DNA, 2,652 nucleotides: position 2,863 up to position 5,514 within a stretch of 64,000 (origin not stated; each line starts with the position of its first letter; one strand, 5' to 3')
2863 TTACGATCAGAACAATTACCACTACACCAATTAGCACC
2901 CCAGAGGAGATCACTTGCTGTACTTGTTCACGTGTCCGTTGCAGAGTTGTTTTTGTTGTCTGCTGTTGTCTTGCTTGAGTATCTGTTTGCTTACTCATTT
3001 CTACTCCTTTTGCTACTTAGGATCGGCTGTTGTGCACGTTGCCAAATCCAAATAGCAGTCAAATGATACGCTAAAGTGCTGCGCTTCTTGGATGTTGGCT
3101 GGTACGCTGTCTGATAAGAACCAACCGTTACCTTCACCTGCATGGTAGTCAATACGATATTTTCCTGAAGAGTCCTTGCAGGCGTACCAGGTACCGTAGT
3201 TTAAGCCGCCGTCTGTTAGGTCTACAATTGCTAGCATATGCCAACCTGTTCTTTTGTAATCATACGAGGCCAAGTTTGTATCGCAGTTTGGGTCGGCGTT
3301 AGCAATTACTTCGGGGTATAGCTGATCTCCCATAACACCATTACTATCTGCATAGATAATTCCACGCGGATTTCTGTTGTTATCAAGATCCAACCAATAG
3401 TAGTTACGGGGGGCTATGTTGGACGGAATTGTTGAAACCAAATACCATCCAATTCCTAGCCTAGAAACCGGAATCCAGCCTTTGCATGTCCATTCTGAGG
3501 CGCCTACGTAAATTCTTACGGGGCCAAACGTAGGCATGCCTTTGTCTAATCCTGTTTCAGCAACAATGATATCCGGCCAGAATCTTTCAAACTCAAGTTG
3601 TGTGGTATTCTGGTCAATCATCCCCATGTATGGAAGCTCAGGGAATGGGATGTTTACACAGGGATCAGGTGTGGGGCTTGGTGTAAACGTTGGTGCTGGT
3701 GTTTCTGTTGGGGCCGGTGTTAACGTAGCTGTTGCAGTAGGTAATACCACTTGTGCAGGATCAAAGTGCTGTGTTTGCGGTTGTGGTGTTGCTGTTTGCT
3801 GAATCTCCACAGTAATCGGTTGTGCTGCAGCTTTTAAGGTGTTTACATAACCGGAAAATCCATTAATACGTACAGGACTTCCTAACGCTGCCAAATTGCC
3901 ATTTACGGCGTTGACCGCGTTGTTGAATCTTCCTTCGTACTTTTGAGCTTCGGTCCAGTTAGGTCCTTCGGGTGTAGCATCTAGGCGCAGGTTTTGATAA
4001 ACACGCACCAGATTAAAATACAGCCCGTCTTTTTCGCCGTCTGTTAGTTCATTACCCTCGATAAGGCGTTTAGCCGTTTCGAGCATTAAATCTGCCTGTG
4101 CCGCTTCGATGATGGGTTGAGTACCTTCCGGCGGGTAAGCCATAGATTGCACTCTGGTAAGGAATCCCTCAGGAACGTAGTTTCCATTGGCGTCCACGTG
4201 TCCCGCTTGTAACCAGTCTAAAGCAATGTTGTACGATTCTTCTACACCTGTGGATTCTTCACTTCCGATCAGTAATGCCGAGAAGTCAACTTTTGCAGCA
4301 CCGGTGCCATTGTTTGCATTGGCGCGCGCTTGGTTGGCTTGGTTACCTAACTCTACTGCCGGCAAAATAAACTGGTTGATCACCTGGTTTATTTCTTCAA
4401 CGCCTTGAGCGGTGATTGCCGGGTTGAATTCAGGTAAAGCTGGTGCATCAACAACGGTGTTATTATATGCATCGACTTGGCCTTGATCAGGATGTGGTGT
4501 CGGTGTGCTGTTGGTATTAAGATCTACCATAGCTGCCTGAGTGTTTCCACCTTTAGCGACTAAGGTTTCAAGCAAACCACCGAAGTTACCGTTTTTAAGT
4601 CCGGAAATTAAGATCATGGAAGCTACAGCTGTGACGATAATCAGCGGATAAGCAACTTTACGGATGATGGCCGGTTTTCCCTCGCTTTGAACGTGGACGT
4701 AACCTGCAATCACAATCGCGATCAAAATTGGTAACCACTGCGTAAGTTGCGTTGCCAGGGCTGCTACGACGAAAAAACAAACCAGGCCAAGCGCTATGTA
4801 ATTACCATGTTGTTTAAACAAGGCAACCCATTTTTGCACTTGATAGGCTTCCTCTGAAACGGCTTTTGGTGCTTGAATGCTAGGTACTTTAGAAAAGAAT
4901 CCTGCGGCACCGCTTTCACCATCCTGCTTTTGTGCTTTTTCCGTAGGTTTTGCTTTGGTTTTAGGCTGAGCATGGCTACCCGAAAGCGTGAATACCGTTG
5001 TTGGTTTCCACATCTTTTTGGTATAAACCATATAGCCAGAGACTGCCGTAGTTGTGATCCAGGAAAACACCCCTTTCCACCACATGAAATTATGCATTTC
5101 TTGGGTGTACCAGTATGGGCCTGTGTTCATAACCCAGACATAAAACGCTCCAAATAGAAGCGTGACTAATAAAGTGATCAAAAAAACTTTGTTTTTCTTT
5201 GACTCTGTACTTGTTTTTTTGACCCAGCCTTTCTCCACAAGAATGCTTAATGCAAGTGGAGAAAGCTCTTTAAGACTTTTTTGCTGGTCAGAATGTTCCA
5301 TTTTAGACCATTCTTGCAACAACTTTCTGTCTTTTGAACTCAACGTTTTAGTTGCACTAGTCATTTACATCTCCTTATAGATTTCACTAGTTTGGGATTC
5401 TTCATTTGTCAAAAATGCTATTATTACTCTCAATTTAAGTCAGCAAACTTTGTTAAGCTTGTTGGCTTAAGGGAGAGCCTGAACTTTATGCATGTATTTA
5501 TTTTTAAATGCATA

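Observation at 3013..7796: Tandem ~750-aa membrane paralogs with a 100%-identical 390-bp core and unrelated C-terminal domains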

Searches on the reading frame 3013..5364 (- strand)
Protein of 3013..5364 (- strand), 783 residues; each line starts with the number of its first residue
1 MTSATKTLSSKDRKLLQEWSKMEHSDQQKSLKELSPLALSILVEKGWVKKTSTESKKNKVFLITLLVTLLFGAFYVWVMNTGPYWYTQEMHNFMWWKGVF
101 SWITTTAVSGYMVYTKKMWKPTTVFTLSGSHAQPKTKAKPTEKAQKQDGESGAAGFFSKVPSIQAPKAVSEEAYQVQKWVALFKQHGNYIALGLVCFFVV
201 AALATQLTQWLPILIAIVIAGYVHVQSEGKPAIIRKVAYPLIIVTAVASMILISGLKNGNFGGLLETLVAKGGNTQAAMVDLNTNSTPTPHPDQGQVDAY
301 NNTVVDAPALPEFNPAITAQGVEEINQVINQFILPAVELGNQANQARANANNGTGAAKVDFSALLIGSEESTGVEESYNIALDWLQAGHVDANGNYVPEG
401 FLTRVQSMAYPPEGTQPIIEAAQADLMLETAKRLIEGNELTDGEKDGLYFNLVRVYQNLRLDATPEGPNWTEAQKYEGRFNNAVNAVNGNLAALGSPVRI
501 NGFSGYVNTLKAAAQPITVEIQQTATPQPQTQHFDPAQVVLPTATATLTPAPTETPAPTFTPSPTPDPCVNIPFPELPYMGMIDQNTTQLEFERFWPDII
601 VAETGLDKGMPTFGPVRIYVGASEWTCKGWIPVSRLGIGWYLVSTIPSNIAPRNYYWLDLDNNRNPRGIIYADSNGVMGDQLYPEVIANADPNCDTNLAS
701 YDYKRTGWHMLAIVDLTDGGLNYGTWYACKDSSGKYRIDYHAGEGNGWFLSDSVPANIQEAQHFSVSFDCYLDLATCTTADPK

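Call 7: search_protein_families(library=pfam, proteins=[window:3013-5364:-], max_evalue=0.1)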
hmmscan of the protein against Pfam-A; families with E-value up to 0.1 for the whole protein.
window:3013-5364:- (783 aa): 0 families

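Call 10: find_homologous_proteins(query=window:3013-5364:-)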
Query window:3013-5364:- (783 aa): 2 proteins with E <= 0.001 among 8000 candidates.
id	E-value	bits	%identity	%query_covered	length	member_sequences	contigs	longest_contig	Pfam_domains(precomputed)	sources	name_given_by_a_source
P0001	0.0e+0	1818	100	100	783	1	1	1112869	-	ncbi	ncbi:MAG: hypothetical protein ACOZAO_01390 [Patescibacteria group bacterium]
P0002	1.1e-184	634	56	73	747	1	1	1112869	-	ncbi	ncbi:MAG: hypothetical protein ACOZAO_01395 [Patescibacteria group bacterium]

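Call 12: search_protein_families(library=phrogs, proteins=[window:3013-5364:-], max_evalue=0.1)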
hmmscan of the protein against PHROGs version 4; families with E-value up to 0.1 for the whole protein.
window:3013-5364:- (783 aa): 0 families

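Call 22: search_solved_structures(query=window:3013-5364:-, max_evalue=1)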
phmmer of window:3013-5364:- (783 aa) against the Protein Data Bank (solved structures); distinct sequences matched with E-value up to 1: 1.
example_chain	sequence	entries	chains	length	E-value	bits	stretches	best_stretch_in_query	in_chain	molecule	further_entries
6vvm_A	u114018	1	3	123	0.41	12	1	210-262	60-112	4-oxalocrotonate tautomerase family enzyme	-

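Call 26: search_protein_families(library=ncbifam, proteins=[window:3013-5364:-], max_evalue=0.1)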
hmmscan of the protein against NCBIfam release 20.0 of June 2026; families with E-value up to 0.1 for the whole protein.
window:3013-5364:- (783 aa): 1 family
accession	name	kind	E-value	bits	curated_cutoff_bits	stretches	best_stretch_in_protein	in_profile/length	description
NF033186.1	internalin_K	exception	0.052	12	1100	1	538-578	510-552/604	class 1 internalin InlK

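Call 27: search_protein_representatives(alignment_id=A1)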
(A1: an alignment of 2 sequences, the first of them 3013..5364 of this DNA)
Query: 2 sequences, 843 profile positions. Proteins with E-value up to 0.001 (for the whole library): 11; up to 1e-10: 3; up to 1e-30: 2. The best 11 are listed.
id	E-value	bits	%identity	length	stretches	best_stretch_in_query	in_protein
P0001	0.0e+00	1627.9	-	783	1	1-843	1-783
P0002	0.0e+00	1517.4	-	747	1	1-768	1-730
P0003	5.8e-12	61.1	-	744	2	465-603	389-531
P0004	1.7e-09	52.9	-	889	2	459-589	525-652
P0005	1.6e-05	39.8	-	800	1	480-607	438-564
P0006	5.0e-05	38.2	-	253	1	529-680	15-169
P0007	9.7e-05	37.2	-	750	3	734-823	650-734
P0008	6.1e-04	34.6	-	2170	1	481-604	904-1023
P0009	6.8e-04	34.4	-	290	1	432-614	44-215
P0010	9.7e-04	33.9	-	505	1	544-663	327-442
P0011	1.0e-03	33.8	-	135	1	558-662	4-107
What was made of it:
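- No strain with a single hybrid gene was found (calls 10, 27).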

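Call 30: find_homologous_proteins(query=A2, max_evalue=0.001)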
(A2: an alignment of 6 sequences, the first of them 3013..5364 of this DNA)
Query A2 (6 sequences) (783 aa, profile of the alignment): 2 proteins with E <= 0.001 among 8000 candidates.
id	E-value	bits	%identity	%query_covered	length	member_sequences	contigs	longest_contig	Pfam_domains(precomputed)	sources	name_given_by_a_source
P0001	5.7e-260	883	100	100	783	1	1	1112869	-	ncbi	ncbi:MAG: hypothetical protein ACOZAO_01390 [Patescibacteria group bacterium]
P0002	2.0e-237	809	56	73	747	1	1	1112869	-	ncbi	ncbi:MAG: hypothetical protein ACOZAO_01395 [Patescibacteria group bacterium]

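Call 33: list_cluster_members(proteins=[P0003, P0004, P0005, P0007, P0006, P0009])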
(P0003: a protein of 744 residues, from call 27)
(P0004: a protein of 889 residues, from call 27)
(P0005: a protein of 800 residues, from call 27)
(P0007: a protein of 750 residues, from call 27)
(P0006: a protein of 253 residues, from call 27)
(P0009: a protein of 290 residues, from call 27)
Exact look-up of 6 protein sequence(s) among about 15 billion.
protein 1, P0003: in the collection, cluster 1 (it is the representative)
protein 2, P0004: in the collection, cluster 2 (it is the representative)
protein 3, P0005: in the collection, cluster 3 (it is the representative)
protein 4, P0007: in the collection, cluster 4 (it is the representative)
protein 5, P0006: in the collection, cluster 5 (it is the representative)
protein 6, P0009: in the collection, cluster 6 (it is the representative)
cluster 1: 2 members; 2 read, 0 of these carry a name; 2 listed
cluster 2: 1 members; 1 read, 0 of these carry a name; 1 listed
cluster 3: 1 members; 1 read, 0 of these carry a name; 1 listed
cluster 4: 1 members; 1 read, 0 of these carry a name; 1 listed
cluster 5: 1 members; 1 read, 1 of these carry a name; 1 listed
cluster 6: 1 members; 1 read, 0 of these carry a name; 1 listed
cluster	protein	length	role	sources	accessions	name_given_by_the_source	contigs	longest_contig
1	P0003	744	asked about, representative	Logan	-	-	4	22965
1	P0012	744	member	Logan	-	-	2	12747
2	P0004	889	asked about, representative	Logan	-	-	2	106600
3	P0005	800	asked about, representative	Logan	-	-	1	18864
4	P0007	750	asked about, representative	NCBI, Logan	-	-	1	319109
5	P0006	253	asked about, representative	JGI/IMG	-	hypothetical protein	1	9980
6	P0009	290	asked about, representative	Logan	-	-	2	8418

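Call 34: find_related_loci(query=P0007, collection=genome_contigs, flank=10000)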
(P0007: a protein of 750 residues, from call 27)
Query P0007 (750 aa) in genome_contigs; peptide patterns used: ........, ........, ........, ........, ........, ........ (x = any residue, [..] = any of these).
109 stretches matched a pattern; 1 encode a relative of the query (tblastn E <= 1e-3); 1 distinct loci.
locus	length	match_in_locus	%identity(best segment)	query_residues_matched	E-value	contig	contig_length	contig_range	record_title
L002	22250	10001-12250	100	1-750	0e+0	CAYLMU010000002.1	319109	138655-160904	MAG TPA_asm: uncultured Candidatus Saccharibacteria bacterium isolate SRP193661_co1_136 genome assembly, contig: NODE_12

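Call 35: find_related_loci(query=A1, collection=viral_contigs, flank=10000)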
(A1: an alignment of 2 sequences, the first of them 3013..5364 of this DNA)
Query A1 (783 aa) in viral_contigs; peptide patterns used: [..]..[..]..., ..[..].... (x = any residue, [..] = any of these).
16 stretches matched a pattern, but none encodes a relative of the query by tblastn (E <= 1e-3).

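Call 49: search_protein_families(library=pfam, proteins=[L002:7288-8079:+, L002:8072-9349:+, L002:9353-9811:+, L002:10001-12253:+, L002:12258-13553:+, L002:13722-14606:+, L002:14613-15392:+, P0003, P0004, P0005], max_evalue=0.05)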
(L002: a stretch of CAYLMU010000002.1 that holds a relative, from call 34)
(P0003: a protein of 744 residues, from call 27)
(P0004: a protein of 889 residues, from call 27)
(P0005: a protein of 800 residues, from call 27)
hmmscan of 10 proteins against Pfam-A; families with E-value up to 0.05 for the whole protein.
L002:7288-8079:+ (263 aa): 0 families

L002:8072-9349:+ (425 aa): 0 families

L002:9353-9811:+ (152 aa): 0 families

L002:10001-12253:+ (750 aa): 1 family
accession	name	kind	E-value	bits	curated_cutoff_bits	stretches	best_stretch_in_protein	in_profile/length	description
PF13829.11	DUF4191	-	0.027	14.3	30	0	139-206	25-93/219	Domain of unknown function (DUF4191)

L002:12258-13553:+ (431 aa): 0 families

L002:13722-14606:+ (294 aa): 1 family
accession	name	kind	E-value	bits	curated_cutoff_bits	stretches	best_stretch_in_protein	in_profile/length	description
PF01551.29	Peptidase_M23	-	1.8e-09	38.1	28.7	1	231-276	48-88/96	Peptidase family M23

L002:14613-15392:+ (259 aa): 2 families
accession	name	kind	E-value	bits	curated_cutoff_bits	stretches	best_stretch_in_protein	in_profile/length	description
PF01464.25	SLT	-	0.0043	17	21.3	1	133-230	7-101/117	Transglycosylase SLT domain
PF02645.21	DegV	-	0.012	15.3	27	1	49-130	50-131/280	Uncharacterised protein, DegV family COG1307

P0003 (744 aa): 2 families
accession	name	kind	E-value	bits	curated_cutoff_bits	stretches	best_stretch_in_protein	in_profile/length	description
PF04932.20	Wzy_C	-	0.015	15.6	31.7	0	141-208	3-68/149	O-Antigen ligase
PF17210.9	SdrD_B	-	0.02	15.5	29.7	0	663-705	26-68/112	SdrD B-like domain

P0004 (889 aa): 0 families

P0005 (800 aa): 0 families
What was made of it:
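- On Type IV secretion system / extended VirB6: No Pfam hit for A, B or any of the four relatives (calls 7, 49).
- On Peptidase M23 (operon component p305): The L002 orthologue passes the Pfam gathering score, 38.1 against 28.7 (call 49).
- On SLT lytic transglycosylase (operon component p308, left of the window): The L002 orthologue scores only 17 bits against a cut-off of 21.3 (call 49).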

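Call 52: predict_structure(alignment_id=A2)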
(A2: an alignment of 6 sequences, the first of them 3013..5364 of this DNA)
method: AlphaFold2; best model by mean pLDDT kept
length: 783 residues; sequences in the alignment: 6
mean_pLDDT: 45.9   pTM: 0.35
mean pLDDT of the five models: 45.9, 45.5, 44.8, 43.7, 42.1
residues with pLDDT >= 90: 0; 70-90: 111; 50-70: 116; < 50: 556
segments of 3 or more residues with pLDDT < 50: 1-8, 23-31, 52-63, 65-125, 127-214, 216-218, 220-312, 314-318, 348-358, 369-371, 516-549, 551-691, 693-738, 742-744, 750-783
pLDDT, mean of each block of 10 residues (from residue 1): 42 57 49 55 58 47 49 48 41 41 47 42 45 37 35 35 35 39 39 43 43 49 44 42 44 39 32 28 27 31 37 47 70 67 54 46 56 63 68 55 80 67 81 83 79 83 71 86 85 78 74 53 35 35 36 35 28 28 26 24 25 25 25 24 24 25 27 24 40 44 29 33 45 45 50 43 31 33 34
secondary structure, 60 per line:
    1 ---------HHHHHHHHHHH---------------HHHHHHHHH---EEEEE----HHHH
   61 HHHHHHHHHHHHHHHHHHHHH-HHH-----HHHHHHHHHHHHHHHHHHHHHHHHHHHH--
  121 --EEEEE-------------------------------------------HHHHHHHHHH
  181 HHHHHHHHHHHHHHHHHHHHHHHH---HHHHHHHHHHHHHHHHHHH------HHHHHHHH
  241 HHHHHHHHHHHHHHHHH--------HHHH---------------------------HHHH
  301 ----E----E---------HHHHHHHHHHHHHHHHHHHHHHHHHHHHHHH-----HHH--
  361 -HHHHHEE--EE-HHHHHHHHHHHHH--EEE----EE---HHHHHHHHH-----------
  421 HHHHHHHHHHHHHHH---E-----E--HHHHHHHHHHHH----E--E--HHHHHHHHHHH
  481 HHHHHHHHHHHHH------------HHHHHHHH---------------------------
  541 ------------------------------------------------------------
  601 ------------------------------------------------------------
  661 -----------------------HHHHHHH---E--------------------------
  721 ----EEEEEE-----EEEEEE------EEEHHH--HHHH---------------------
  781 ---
elements in order (helices of 4 or more, strands of 3 or more residues): H10-20 H36-44 E48-52 H57-81 H91-118 E123-127 H171-204 H208-226 H233-257 H266-269 H297-300 H320-350 H362-366 H374-386 E389-391 H401-409 H421-435 H448-459 H470-493 H506-513 H684-690 E725-730 E736-741 E748-750 H756-759

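Call 54: fold_search(model_id=the predicted structure, library=pdb)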
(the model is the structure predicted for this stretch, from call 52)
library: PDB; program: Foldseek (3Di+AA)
matches with E <= 10: 116; with E <= 0.001: 0
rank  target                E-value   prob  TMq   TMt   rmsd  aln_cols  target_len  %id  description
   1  6yt4_D                1.2e+00  0.04  0.07  0.14  19.0       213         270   13  Crystal structure of the N112A mutant of the light-driven sodium pump KR2 in the pentameric form, pH 8.0 (released 2020-06-17)
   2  6yt4_E                1.2e+00  0.04  0.07  0.14  19.0       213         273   13  Crystal structure of the N112A mutant of the light-driven sodium pump KR2 in the pentameric form, pH 8.0 (released 2020-06-17)
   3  3v3e_B                1.2e+00  0.04  0.08  0.15  17.3       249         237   12  Crystal Structure of the Human Nur77 Ligand-binding Domain (released 2012-09-26)
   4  7ane_af               1.3e+00  0.05  0.08  0.10  15.4       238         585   10  Leishmania Major mitochondrial ribosome (released 2021-06-23)
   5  6yc0_A                1.4e+00  0.04  0.07  0.14  19.2       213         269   13  Crystal structure of the steady-state-SMX activated state of the light-driven sodium pump KR2 in the pentameric form a (released 2020-04-08)
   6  6tb4_E                1.4e+00  0.03  0.05  0.18  21.7       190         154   12  Structure of SAGA bound to TBP (released 2020-01-29)
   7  9kme_B                1.4e+00  0.04  0.06  0.15  20.2       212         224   11  Crystal structure of soluble bacteriorhodopsin NeuroBR_A (released 2025-06-04)
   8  6yt4_C                1.4e+00  0.03  0.06  0.13  19.2       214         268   13  Crystal structure of the N112A mutant of the light-driven sodium pump KR2 in the pentameric form, pH 8.0 (released 2020-06-17)
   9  6yt4_A                1.4e+00  0.03  0.06  0.14  19.2       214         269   13  Crystal structure of the N112A mutant of the light-driven sodium pump KR2 in the pentameric form, pH 8.0 (released 2020-06-17)
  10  4xtn_B                1.5e+00  0.06  0.07  0.17  21.1       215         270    9  Crystal structure of the light-driven sodium pump KR2 in the pentameric red form, pH 4.9 (released 2015-04-01)
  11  6yc1_A                1.6e+00  0.03  0.06  0.13  19.2       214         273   13  Crystal structure of the H30A mutant of the light-driven sodium pump KR2 in the pentameric form, pH 8.0 (released 2020-04-08)
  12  7egb_R                1.8e+00  0.03  0.06  0.12  19.7       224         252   10  TFIID-based holo PIC on SCP promoter (released 2021-05-05)
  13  4znh_B                1.9e+00  0.03  0.08  0.17  16.6       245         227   10  Crystal Structure of the ER-alpha Ligand-binding Domain (Y537S) in complex with a 2-Fluoro-substituted OBHS derivative (released 2016-05-04)
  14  3s84_A                1.9e+00  0.02  0.06  0.13  31.6       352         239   11  Dimeric apoA-IV (released 2012-05-16)
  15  8b6l_O                2.0e+00  0.07  0.10  0.12  17.8       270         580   12  Subtomogram average of the human Sec61-TRAP-OSTA-translocon (released 2022-12-07)
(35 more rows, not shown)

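Call 56: find_related_loci(query=A3, collection=metagenome_contigs, flank=10000)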
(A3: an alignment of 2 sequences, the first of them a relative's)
Query A3 (744 aa) in metagenome_contigs; peptide patterns used: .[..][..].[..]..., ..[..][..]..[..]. (x = any residue, [..] = any of these).
203 stretches matched a pattern, but none encodes a relative of the query by tblastn (E <= 1e-3).

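Call 57: find_homologous_proteins(query=A3, max_evalue=0.001)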
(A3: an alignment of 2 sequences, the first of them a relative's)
Query A3 (2 sequences) (744 aa, profile of the alignment): 1 proteins with E <= 0.001 among 8000 candidates.
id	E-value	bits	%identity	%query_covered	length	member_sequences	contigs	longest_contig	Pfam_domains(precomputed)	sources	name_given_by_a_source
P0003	0.0e+0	1321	100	100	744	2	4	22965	-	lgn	-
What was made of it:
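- Tried and rejected: A second run with a 6-sequence alignment and a third with P0003 plus P0004 returned only the query's own first sequences, so these were effectively wasted (calls 10, 30, 57).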

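Call 58: find_encoding_contigs(protein=P0003, flank=10000, max_places=6)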
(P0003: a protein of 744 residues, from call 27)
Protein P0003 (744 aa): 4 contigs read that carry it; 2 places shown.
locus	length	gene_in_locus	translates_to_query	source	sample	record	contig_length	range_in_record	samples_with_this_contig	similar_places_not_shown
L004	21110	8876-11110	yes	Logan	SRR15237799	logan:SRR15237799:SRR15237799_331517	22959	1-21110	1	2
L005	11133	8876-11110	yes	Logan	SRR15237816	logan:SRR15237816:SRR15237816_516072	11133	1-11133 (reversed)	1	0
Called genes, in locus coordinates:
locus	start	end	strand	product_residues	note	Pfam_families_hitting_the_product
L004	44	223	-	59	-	-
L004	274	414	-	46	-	-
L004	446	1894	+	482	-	PF13328:HD_4, PF04607:RelA_SpoT, PF02824:TGS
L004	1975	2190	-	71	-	-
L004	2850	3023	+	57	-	-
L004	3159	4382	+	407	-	-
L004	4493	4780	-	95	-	-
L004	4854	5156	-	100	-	-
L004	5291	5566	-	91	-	-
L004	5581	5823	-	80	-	-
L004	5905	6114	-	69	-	-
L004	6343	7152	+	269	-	-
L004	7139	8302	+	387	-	-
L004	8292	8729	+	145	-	-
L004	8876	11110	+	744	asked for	-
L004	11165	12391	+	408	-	-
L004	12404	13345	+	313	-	-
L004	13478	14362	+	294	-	PF01551:Peptidase_M23 (faint)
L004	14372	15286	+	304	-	-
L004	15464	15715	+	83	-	-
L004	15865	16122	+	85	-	-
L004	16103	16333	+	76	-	-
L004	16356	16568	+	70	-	-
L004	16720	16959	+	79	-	-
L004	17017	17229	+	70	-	-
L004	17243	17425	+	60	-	-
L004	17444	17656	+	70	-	PF00313:CSD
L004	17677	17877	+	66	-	-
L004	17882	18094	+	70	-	-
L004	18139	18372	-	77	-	-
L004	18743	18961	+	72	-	-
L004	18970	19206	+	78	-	-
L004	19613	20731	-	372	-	-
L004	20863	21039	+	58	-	-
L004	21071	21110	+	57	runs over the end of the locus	-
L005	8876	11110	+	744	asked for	-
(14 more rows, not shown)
